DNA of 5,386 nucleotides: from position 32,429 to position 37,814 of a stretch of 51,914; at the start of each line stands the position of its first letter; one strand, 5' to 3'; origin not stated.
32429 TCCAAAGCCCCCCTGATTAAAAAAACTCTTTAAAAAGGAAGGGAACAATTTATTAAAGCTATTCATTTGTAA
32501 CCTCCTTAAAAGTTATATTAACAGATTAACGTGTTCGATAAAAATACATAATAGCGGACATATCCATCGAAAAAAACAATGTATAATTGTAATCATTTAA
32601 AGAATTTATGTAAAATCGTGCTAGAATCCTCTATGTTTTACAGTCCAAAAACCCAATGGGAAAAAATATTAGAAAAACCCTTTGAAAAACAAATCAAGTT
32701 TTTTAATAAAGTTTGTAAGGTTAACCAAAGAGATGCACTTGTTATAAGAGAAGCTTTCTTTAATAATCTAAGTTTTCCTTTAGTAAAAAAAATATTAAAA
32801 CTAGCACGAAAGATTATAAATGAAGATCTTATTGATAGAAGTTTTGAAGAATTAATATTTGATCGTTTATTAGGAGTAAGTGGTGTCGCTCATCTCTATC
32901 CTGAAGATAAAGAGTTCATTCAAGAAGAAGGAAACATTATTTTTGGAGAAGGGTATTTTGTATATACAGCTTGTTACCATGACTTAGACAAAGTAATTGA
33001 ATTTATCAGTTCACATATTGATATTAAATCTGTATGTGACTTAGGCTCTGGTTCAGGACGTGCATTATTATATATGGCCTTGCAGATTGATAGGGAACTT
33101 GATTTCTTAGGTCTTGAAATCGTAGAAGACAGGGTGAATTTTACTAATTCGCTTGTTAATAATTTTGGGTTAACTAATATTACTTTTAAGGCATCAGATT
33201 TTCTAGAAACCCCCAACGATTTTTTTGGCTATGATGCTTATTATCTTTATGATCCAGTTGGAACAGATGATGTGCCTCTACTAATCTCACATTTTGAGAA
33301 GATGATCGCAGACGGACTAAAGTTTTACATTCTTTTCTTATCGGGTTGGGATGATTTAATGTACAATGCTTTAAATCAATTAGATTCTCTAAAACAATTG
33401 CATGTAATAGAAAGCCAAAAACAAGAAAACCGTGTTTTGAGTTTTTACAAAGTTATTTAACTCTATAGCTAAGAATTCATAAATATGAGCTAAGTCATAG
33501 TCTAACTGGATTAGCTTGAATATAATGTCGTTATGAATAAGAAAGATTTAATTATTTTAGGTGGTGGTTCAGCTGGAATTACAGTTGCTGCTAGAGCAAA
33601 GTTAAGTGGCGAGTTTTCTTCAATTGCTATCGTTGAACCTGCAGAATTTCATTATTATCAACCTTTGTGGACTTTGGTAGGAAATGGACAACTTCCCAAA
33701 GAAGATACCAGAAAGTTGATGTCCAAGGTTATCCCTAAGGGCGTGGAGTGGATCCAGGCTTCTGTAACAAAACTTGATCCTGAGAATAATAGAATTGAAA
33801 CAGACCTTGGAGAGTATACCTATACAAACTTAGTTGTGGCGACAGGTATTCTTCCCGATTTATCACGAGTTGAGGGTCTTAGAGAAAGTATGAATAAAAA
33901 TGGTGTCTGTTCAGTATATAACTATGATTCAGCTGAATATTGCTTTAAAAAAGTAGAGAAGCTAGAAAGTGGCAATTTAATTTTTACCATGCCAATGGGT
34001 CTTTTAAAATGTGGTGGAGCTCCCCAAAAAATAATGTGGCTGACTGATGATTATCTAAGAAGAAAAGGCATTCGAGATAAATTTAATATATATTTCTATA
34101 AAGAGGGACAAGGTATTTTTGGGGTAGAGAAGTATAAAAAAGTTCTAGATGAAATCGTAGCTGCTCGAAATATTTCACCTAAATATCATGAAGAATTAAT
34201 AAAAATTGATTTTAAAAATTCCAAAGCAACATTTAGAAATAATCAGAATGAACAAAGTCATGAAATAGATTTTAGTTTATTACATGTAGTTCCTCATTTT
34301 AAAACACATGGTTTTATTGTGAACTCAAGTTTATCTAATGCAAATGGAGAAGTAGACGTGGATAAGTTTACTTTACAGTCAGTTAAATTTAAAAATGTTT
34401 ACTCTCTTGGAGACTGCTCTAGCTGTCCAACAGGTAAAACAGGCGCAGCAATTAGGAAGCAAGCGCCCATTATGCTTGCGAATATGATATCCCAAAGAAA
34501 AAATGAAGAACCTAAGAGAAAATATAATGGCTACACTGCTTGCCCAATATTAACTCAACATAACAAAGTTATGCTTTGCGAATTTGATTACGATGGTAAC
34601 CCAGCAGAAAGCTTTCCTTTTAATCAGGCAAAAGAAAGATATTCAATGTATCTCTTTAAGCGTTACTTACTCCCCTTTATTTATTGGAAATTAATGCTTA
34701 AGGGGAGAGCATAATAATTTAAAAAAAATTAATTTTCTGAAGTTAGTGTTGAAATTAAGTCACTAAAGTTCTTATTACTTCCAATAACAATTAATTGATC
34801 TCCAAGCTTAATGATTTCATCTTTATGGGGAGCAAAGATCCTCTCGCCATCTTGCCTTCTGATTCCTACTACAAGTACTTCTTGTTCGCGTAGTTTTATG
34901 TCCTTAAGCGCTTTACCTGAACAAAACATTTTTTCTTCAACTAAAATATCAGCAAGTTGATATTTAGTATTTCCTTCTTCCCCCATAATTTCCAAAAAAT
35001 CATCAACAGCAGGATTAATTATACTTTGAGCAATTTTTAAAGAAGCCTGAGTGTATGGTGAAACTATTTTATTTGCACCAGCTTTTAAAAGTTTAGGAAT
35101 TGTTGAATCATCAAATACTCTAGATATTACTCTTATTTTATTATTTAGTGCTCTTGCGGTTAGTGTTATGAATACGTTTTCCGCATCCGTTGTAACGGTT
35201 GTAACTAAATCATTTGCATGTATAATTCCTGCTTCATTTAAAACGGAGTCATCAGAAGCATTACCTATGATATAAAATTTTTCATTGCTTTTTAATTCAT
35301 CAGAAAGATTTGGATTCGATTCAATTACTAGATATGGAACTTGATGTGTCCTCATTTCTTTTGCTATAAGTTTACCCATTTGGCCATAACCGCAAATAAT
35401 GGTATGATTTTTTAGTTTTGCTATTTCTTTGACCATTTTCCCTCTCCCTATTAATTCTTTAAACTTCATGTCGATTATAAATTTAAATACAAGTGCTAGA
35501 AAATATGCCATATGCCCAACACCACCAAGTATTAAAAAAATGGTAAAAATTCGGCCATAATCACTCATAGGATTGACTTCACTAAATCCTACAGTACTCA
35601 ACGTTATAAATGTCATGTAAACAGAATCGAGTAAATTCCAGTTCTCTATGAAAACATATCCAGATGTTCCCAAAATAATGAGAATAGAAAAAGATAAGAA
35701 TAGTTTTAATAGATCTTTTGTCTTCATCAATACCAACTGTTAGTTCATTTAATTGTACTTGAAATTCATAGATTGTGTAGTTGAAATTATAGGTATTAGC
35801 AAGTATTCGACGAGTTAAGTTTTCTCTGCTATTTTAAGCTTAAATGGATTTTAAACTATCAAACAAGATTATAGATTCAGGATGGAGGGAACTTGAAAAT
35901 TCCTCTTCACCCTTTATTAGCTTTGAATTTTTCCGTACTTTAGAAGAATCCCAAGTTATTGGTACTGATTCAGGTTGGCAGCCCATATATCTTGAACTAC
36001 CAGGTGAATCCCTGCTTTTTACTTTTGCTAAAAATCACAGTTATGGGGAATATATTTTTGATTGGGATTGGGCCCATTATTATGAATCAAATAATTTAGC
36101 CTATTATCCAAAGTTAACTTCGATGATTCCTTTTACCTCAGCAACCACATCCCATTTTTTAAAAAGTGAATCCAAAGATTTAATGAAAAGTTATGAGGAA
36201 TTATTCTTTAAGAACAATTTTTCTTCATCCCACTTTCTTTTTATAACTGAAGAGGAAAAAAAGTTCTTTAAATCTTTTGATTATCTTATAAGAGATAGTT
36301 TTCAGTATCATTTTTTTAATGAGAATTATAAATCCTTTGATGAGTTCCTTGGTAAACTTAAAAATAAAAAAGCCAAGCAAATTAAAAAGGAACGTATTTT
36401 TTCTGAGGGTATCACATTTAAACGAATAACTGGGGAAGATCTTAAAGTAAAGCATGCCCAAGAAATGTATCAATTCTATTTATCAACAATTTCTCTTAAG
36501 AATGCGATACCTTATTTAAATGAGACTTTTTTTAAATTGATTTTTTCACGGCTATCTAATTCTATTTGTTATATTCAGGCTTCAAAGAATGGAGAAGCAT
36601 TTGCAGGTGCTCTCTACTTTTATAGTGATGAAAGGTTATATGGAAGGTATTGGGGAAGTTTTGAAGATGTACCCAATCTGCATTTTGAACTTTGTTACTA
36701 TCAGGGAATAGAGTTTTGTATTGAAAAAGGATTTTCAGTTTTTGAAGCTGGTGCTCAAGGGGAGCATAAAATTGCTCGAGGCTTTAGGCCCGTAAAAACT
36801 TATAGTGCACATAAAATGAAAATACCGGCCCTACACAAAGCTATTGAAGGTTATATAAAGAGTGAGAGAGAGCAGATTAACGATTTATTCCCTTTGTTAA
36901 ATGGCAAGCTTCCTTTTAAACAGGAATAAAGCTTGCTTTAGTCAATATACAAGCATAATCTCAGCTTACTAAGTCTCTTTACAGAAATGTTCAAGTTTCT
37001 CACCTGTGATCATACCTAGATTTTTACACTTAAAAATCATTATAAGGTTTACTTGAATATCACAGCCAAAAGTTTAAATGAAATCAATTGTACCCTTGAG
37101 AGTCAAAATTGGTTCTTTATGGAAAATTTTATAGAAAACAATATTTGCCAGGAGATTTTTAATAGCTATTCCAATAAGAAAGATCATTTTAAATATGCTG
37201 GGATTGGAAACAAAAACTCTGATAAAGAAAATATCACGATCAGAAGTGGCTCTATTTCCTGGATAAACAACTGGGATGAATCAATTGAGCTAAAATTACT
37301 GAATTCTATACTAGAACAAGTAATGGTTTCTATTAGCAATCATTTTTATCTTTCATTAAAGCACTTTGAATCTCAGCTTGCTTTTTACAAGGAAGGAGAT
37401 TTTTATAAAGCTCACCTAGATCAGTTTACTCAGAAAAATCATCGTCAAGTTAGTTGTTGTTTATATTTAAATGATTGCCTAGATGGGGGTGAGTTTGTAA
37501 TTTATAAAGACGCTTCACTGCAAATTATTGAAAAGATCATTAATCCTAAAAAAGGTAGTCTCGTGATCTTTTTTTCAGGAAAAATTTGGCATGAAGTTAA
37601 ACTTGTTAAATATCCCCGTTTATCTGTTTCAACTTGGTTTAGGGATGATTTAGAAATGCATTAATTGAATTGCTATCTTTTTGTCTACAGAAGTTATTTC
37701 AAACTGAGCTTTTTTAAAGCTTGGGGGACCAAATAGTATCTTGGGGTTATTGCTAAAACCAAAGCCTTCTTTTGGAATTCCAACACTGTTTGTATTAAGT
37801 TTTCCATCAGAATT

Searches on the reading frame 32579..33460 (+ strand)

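Call 60: search_protein_families(library=pfam, proteins=[window:32579-33460:+], max_evalue=0.01)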
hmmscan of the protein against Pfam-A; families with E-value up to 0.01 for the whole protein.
window:32579-33460:+ (293 aa): 4 families
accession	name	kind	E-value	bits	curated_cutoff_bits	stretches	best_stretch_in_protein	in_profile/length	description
PF13847.12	Methyltransf_31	-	8.1e-09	35.7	27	1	151-217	6-71/145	Methyltransferase domain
PF02390.23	Methyltransf_4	-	1.3e-05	25.2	24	1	151-210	4-62/173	Putative methyltransferase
PF13649.12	Methyltransf_25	-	0.00015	22.9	27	1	152-223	1-70/97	Methyltransferase domain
PF02527.21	GidB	-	0.003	17.4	27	0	141-203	43-102/184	rRNA small subunit methyltransferase G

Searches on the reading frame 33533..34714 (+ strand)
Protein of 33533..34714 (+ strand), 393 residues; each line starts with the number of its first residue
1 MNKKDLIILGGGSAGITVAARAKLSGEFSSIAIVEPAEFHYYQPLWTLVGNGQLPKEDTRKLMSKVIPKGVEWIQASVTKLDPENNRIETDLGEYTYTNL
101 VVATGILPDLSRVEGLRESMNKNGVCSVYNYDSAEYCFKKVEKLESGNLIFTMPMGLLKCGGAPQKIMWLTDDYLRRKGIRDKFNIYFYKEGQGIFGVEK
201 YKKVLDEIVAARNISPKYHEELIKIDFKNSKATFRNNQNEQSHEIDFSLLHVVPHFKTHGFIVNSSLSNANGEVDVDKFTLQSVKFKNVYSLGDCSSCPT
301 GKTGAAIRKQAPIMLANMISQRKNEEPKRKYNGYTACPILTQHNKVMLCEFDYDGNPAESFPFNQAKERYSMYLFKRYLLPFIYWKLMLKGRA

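Call 19: find_encoding_contigs(protein=window:33533-34714:+, flank=10000, max_places=10)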
Protein window:33533-34714:+ (393 aa): no gene with exactly this product is on record in the collection.

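Call 60: search_protein_families(library=pfam, proteins=[window:33533-34714:+], max_evalue=0.01)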
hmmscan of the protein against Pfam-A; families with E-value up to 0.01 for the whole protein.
window:33533-34714:+ (393 aa): 3 families
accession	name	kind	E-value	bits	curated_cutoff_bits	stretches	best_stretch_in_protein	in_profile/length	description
PF07992.20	Pyr_redox_2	-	4.1e-14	53.1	26.1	1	4-139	1-138/291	Pyridine nucleotide-disulphide oxidoreductase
PF01266.30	DAO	-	0.0014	18.7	27.9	0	5-37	1-31/353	FAD dependent oxidoreductase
PF13738.12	Pyr_redox_3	-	0.0035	17.1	30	0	78-125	107-156/305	Pyridine nucleotide-disulphide oxidoreductase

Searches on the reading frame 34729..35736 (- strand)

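Call 60: search_protein_families(library=pfam, proteins=[window:34729-35736:-], max_evalue=0.01)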
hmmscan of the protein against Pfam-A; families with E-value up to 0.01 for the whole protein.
window:34729-35736:- (335 aa): 6 families
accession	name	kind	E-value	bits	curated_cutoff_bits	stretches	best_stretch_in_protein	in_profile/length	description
PF02254.24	TrkA_N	-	1.5e-27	96.6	23.8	1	113-227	2-116/116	TrkA-N domain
PF07885.22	Ion_trans_2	-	4.7e-18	65.3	22.5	1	17-88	4-78/79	Ion channel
PF02080.26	TrkA_C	-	3.7e-13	49.6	27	1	273-328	13-67/71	TrkA-C domain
PF06241.17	Castor_Poll_mid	-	2.6e-07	31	26.7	1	262-323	30-92/104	Castor and Pollux, part of voltage-gated ion channel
PF23443.1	DUF7126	-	0.00059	20.5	28.7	1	144-229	11-92/102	Family of unknown function (DUF7126)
PF00520.37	Ion_trans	-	0.0025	17.5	25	1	22-84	143-230/241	Ion transport protein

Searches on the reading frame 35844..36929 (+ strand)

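Call 60: search_protein_families(library=pfam, proteins=[window:35844-36929:+], max_evalue=0.01)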
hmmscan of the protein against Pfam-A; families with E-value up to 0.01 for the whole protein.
window:35844-36929:+ (361 aa): 2 families
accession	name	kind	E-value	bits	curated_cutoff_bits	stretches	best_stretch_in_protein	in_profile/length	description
PF04339.18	FemAB_like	-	1.1e-114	383.9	27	1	8-360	4-369/369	Peptidogalycan biosysnthesis/recognition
PF13480.13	Acetyltransf_6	-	0.0043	17.6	22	1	189-306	19-138/143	Acetyltransferase (GNAT) domain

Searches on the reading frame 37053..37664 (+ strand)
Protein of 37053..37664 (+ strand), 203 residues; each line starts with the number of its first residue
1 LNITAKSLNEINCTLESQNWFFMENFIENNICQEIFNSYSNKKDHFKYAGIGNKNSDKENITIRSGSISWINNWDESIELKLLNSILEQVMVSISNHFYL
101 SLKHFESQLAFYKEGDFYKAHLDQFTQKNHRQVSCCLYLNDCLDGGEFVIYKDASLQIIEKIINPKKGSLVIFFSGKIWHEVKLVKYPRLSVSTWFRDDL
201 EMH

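Call 60: search_protein_families(library=pfam, proteins=[window:37053-37664:+], max_evalue=0.01)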
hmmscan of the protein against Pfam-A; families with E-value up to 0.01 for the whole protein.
window:37053-37664:+ (203 aa): 3 families
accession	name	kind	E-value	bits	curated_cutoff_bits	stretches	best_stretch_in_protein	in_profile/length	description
PF13640.12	2OG-FeII_Oxy_3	-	3.6e-19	70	27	1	108-197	2-98/98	2OG-Fe(II) oxygenase superfamily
PF13661.12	2OG-FeII_Oxy_4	-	2.3e-10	41.2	27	1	108-197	2-98/98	2OG-Fe(II) oxygenase superfamily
PF22814.2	WelO5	-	7.7e-05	22.8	27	1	160-186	226-252/277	Carrier-protein-independent halogenase WelO5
